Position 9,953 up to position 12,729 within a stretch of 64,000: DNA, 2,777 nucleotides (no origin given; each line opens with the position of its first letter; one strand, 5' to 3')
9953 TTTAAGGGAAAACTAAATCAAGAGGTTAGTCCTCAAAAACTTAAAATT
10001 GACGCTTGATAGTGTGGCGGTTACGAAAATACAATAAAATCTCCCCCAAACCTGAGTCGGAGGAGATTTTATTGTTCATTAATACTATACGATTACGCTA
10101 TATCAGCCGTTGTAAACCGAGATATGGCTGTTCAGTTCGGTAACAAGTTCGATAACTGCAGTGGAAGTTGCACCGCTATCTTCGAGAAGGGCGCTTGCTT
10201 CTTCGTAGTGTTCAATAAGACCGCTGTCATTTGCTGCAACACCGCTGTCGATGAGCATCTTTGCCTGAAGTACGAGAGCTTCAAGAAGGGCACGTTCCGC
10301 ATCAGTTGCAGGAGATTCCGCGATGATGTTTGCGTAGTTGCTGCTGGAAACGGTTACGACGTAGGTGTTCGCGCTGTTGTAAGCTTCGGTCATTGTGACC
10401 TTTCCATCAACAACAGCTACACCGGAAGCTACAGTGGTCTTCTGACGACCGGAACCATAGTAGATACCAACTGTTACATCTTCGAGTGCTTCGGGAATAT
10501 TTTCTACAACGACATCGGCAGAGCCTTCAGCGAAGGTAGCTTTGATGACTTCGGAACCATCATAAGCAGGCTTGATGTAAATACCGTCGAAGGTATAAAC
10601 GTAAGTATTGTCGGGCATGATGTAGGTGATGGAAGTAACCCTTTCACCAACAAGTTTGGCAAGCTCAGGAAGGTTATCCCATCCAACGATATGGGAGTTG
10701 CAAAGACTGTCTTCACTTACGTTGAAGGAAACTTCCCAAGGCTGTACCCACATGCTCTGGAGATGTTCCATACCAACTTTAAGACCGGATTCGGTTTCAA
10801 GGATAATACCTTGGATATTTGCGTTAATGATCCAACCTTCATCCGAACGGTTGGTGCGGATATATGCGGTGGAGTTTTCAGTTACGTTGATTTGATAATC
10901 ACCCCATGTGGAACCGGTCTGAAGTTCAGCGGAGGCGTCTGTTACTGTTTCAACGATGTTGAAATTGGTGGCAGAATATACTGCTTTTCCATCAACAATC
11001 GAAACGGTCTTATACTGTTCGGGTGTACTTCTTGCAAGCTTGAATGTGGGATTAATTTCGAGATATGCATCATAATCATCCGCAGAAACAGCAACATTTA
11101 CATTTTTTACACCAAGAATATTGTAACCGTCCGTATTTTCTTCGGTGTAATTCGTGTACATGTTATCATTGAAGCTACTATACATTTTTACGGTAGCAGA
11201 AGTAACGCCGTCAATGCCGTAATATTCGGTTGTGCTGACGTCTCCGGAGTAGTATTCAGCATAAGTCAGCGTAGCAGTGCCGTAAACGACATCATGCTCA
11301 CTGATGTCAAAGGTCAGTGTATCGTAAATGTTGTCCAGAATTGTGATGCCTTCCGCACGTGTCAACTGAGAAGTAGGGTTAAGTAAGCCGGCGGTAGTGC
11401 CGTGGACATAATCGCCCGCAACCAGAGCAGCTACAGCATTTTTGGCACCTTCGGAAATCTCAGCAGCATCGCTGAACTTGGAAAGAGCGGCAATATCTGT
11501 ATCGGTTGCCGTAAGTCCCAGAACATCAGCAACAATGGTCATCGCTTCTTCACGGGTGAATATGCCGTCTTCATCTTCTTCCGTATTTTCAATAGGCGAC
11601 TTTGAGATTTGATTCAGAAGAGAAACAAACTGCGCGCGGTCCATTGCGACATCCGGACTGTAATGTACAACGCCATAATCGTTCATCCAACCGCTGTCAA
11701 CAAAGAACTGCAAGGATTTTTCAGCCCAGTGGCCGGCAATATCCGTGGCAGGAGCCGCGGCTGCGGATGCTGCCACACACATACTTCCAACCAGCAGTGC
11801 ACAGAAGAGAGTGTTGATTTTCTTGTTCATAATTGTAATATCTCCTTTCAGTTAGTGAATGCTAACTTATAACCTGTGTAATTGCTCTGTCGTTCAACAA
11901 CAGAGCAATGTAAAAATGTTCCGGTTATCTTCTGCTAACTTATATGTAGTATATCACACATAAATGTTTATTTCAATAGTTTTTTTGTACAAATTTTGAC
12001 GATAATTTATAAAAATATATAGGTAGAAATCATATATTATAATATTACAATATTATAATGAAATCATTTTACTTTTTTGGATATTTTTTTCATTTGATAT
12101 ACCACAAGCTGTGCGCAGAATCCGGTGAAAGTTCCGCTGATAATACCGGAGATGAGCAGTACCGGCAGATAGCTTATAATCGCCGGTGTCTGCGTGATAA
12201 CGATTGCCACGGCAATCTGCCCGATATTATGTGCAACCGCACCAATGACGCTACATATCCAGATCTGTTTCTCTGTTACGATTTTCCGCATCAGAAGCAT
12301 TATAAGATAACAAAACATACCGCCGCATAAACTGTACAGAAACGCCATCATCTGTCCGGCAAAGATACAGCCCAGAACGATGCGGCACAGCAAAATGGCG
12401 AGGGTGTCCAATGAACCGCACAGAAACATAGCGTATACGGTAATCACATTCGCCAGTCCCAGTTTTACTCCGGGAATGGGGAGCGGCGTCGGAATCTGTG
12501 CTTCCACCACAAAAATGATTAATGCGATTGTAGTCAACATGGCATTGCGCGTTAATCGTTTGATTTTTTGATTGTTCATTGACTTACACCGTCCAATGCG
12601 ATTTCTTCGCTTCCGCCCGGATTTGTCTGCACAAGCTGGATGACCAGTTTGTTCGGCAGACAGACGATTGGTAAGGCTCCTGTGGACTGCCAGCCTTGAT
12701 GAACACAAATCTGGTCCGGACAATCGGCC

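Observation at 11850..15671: The same palindrome precedes the SLH surface-protein gene (twice) and the flavin-reductase/ApbE operon, linking them to feo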

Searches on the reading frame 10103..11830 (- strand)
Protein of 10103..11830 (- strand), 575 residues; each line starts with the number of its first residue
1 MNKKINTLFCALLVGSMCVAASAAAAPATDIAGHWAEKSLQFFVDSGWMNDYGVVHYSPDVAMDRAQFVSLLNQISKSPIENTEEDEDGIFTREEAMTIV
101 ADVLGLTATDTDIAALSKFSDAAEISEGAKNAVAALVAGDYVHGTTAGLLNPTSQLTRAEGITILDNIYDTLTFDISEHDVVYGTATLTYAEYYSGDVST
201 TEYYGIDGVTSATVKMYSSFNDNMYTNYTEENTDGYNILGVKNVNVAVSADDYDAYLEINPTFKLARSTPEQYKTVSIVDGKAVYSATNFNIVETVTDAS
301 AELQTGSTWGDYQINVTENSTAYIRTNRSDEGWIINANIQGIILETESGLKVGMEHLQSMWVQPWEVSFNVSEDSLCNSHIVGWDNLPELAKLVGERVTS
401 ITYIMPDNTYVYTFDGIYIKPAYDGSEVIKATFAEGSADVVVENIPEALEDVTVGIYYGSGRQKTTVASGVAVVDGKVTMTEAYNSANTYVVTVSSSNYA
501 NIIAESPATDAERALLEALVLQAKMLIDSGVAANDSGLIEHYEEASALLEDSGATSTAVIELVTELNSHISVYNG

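Call 11: search_protein_families(library=pfam, proteins=[window:10103-11830:-], max_evalue=0.01)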
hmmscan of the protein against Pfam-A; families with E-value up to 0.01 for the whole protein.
window:10103-11830:- (575 aa): 1 family
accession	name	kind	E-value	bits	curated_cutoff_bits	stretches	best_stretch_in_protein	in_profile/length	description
PF00395.25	SLH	-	6.2e-08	32.9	20.8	1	118-160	1-42/44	S-layer homology domain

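Call 34: search_solved_structures(query=window:10103-11830:-, max_evalue=1)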
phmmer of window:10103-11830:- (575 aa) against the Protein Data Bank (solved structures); distinct sequences matched with E-value up to 1: 1.
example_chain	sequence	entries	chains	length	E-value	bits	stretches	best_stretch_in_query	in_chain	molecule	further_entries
3iwt_A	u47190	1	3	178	0.9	11.4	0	483-530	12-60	178aa long hypothetical molybdenum cofactor biosynthesis protein B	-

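Call 50: find_homologous_proteins(query=window:10103-11830:-, max_evalue=0.00001)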
Query window:10103-11830:- (575 aa): 306 proteins with E <= 0.00001 among 8000 candidates; the best 120 are listed.
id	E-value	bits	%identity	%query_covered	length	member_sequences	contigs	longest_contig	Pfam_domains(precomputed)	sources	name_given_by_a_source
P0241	0.0e+0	1250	100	100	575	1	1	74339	PF00395.26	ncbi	-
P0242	3.9e-288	975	77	100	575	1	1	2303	PF00395.26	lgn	-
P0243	2.7e-287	972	77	100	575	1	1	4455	PF00395.26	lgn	-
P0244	1.9e-286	969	77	100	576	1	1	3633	PF00395.26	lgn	-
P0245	2.1e-286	969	76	100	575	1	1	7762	PF00395.26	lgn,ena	-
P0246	4.7e-276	935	74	100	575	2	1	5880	PF00395.26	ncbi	-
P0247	5.6e-270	915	73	100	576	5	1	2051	PF00395.26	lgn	-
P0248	4.9e-258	875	70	100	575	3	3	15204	PF00395.26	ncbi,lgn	-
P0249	1.8e-231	788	64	100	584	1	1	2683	PF00395.26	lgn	-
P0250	2.9e-224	764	69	88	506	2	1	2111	PF00395.26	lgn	-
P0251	8.8e-218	742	63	100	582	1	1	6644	-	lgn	-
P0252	1.5e-216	738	61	100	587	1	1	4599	PF00395.26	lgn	-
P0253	2.3e-216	738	62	100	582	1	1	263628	-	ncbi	ncbi:MAG: S-layer homology domain-containing protein [Oscillospiraceae bacterium]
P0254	7.6e-215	733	61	100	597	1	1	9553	PF00395.26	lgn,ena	-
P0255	1.5e-211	722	58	100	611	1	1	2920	PF00395.26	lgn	-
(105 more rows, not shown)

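Call 51: find_encoding_contigs(protein=P0241, flank=1000, max_places=3)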
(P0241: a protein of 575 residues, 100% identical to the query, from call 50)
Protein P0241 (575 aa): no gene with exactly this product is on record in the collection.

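Call 52: list_cluster_members(proteins=[P0241])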
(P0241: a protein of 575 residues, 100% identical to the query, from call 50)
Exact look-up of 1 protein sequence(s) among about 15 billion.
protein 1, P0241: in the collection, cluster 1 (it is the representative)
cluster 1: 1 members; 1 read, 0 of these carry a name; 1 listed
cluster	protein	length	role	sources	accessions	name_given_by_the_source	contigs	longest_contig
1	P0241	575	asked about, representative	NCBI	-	-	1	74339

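Call 59: search_protein_families(library=ncbifam, proteins=[window:10103-11830:-], max_evalue=0.001)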
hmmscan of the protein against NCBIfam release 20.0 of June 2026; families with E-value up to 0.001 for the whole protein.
window:10103-11830:- (575 aa): 0 families

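Call 62: predict_structure(alignment_id=A3)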
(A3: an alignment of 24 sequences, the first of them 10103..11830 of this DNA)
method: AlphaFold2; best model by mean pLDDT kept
length: 575 residues; sequences in the alignment: 24
mean_pLDDT: 83.3   pTM: 0.69
mean pLDDT of the five models: 83.3, 83.3, 82.2, 81.8, 81.2
residues with pLDDT >= 90: 246; 70-90: 238; 50-70: 74; < 50: 17
segments of 3 or more residues with pLDDT < 50: 17-28, 358-361
pLDDT, mean of each block of 10 residues (from residue 1): 58 53 46 86 84 69 89 79 72 93 85 86 92 87 82 92 89 77 92 94 65 58 75 72 93 92 85 95 95 93 79 85 75 82 95 68 74 66 71 94 92 93 90 95 94 90 84 94 91 92 89 92 94 84 93 87 82 73
secondary structure, 60 per line:
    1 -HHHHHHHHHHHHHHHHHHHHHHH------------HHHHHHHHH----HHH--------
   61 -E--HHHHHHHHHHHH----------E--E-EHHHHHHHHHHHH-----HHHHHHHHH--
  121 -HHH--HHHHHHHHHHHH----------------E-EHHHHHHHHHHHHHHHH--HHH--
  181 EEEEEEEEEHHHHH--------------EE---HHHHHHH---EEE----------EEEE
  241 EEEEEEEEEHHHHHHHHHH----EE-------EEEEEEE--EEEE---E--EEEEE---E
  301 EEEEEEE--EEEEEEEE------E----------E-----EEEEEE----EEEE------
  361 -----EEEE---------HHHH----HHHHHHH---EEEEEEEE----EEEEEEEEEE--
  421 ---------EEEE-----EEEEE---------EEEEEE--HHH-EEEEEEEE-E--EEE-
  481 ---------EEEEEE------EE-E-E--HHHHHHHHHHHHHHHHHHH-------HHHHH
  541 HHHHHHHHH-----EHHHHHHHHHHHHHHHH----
elements in order: H2-24 H37-45 H65-76 H93-104 H110-118 H127-138 H158-173 E181-189 H190-194 H214-220 E224-226 E237-249 H250-259 E273-279 E282-285 E292-296 E300-307 E310-317 E341-346 E351-354 E366-369 H379-382 H387-393 E397-404 E409-418 E430-433 E439-443 E453-458 E465-472 E477-479 E490-495 H510-528 H536-549 H556-571

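Call 64: fold_search(model_id=the predicted structure, library=pdb)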
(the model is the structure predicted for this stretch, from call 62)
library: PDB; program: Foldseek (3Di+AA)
matches with E <= 10: 1273; with E <= 0.001: 10
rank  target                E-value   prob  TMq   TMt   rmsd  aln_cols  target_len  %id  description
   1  1o75_B                6.0e-12  1.00  0.38  0.52   6.6       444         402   15  Tp47, the 47-Kilodalton Lipoprotein of Treponema pallidum (released 2002-11-01)
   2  1o75_A                6.8e-11  1.00  0.36  0.49   7.2       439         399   15  Tp47, the 47-Kilodalton Lipoprotein of Treponema pallidum (released 2002-11-01)
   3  3pyw                  3.1e-04  1.00  0.20  0.57   4.9       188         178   19  The structure of the SLH domain from B. anthracis surface array protein at 1.8A (released 2011-04-27)
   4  8d7h_A                4.5e-04  0.98  0.17  0.27  11.7       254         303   11  Cryo-EM structure of human CLCF1 in complex with CRLF1 and CNTFR alpha (released 2023-03-29)
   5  3l5i                  5.1e-04  0.96  0.13  0.23  14.8       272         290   10  Crystal structure of FnIII domains of human GP130 (Domains 4-6) (released 2010-05-12)
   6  5e53_A                5.1e-04  0.89  0.16  0.25  16.4       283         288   12  Crystal structure of chicken CNTN1 FN1-FN3 domains (released 2016-08-31)
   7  8q6t_I                5.7e-04  0.85  0.12  0.08  20.0       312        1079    8  Helical reconstruction of the relaxed thick filament from FIB milled left ventricular mouse myofibrils (released 2023-11-01)
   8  9g8b_A                6.3e-04  0.57  0.10  0.15  21.3       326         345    8  CryoEM structure of the fragment-2 (2892-3236) in the grappling hook protein A (GhpA) in the bacterium Aureispira sp.  (released 2024-10-16)
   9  5ou7_A                8.3e-04  0.99  0.15  0.37   9.5       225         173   10  Crystal structure of the Glycoprotein VI loop truncation mutant PAVS-PAPYKN (released 2018-09-05)
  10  7z0l_B                9.8e-04  0.92  0.15  0.20  16.6       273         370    8  IL-27 signalling complex (released 2022-07-27)
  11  9ba4_A                1.2e-03  0.90  0.16  0.11  20.5       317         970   12  Full-length cross-linked Contactin 2 (CNTN2) (released 2024-07-17)
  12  1bqu_B                1.3e-03  0.98  0.16  0.34   9.5       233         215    8  CYTOKYNE-BINDING REGION OF GP130 (released 1998-08-26)
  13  3lpw_A                1.5e-03  0.92  0.14  0.29  10.9       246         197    9  Crystal structure of the FnIII-tandem A77-A78 from the A-band of titin (released 2010-09-08)
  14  1pvh_A                1.8e-03  0.99  0.16  0.36   8.4       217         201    7  Crystal structure of leukemia inhibitory factor in complex with gp130 (released 2003-10-14)
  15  5e7l                  2.1e-03  0.72  0.17  0.26  16.6       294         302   14  Crystal structure of mouse CNTN2 FN1-FN3 domains (released 2016-08-31)
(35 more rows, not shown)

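Call 70: search_solved_structures(query=A3, max_evalue=10, show_alignments=1)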
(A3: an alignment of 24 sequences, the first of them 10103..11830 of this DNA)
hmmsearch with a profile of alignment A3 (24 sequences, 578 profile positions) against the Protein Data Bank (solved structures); distinct sequences matched with E-value up to 10: 4.
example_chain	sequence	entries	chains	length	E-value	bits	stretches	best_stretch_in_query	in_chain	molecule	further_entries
3pyw_A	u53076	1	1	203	3.8e-08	35.6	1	32-171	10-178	S-layer protein sap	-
6bt4_A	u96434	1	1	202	6.4e-08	34.9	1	32-168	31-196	S-layer protein sap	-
7zgx_A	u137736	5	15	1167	0.0018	20.2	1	10-155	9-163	S-layer protein SlpA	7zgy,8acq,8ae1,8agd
8bz2_A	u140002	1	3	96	0.018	16.9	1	125-179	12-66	S-layer homology domain-containing protein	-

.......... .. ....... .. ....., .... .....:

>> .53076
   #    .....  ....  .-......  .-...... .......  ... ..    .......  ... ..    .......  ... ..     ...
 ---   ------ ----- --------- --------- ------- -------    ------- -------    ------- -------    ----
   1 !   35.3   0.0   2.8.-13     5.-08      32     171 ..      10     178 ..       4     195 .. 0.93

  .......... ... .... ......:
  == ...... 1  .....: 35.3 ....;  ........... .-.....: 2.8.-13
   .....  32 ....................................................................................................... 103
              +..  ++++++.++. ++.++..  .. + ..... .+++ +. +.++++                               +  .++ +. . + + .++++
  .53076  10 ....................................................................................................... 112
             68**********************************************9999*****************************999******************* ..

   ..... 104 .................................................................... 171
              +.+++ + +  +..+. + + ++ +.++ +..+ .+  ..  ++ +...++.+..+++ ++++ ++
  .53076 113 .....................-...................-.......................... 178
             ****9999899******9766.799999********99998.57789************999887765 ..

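Call 71: search_protein_families(library=pfam, alignment_id=A3, max_evalue=1)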
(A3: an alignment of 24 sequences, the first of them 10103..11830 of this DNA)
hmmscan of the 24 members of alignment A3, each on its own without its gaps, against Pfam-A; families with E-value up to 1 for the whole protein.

A. member 1, window:10103-11830:- (575 aa): 2 families
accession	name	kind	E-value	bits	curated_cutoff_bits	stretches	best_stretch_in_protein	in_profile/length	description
PF00395.25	SLH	-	6.2e-08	32.9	20.8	1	118-160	1-42/44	S-layer homology domain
PF13269.11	DUF4060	-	0.22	12.2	21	1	458-494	26-62/74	Protein of unknown function (DUF4060)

B. families by the number of members that match (of 24 scanned): 33 families (the first 25 are shown)
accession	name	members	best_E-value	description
PF00395.25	SLH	20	6.5e-34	S-layer homology domain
PF17962.7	bMG6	10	0.0011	Bacterial macroglobulin domain 6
PF07550.17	Shr-like_HID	5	7.2e-07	Heme-binding protein Shr-like, Hb-interacting domain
PF13600.11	DUF4140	5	0.013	N-terminal domain of unknown function (DUF4140)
PF11272.13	DUF3072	4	0.0019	Protein of unknown function (DUF3072)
PF14889.11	PBP-Tp47_a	4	0.026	Penicillin-binding protein Tp47 domain a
PF14289.11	DUF4369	2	0.0062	Domain of unknown function (DUF4369)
PF21710.3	Spt6_S1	2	0.039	Spt6, S1/OB domain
PF21965.2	SAMP2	2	0.097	Small archaeal modifier protein 2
PF13663.11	DUF4148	1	0.001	Domain of unknown function (DUF4148)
PF14888.12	PBP-Tp47_c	1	0.0066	Penicillin-binding protein Tp47 domain C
PF01058.29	Oxidored_q6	1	0.019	NADH ubiquinone oxidoreductase, 20 Kd subunit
PF08308.17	PEGA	1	0.034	PEGA domain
PF25798.1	NED_Nanos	1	0.039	Nanos effector domain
PF14153.11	Spore_coat_CotO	1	0.041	Spore coat protein CotO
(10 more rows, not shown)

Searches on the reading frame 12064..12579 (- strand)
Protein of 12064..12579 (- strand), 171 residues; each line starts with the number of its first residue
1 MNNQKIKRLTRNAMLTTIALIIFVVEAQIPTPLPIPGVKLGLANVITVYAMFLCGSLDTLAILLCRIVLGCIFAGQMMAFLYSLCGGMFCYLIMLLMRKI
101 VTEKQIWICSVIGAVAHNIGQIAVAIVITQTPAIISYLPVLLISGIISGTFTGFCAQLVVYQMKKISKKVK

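Call 59: search_protein_families(library=ncbifam, proteins=[window:12064-12579:-], max_evalue=0.001)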
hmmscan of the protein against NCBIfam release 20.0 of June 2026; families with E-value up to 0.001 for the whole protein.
window:12064-12579:- (171 aa): 0 families
